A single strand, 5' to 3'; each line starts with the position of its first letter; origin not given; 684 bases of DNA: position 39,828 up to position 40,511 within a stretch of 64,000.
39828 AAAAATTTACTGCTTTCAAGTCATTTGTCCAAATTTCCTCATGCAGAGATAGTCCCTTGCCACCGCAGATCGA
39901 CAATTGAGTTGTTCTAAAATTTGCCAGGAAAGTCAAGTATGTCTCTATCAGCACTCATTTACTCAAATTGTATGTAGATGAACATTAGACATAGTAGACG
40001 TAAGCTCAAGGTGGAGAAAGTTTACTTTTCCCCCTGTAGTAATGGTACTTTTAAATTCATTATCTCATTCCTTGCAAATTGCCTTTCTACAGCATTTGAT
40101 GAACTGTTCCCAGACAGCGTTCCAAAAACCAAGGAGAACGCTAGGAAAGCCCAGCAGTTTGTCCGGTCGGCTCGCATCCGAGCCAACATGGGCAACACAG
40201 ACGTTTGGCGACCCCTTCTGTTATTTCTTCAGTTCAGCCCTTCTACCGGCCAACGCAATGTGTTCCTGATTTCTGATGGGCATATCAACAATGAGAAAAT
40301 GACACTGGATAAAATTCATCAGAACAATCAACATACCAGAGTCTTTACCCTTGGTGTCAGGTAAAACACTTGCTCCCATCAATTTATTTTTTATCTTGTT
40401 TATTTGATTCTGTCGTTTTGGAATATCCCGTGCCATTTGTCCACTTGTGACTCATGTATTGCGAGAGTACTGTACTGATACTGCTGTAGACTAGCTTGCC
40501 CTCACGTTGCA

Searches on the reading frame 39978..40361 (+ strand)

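Call 14: search_protein_families(library=pfam, proteins=[window:39978-40361:+], max_evalue=0.01)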
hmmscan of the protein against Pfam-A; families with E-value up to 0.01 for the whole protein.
window:39978-40361:+ (128 aa): 1 family
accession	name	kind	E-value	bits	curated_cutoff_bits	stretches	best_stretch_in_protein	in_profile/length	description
PF13768.12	VWA_3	-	5.5e-06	27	27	1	39-126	45-132/155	von Willebrand factor type A domain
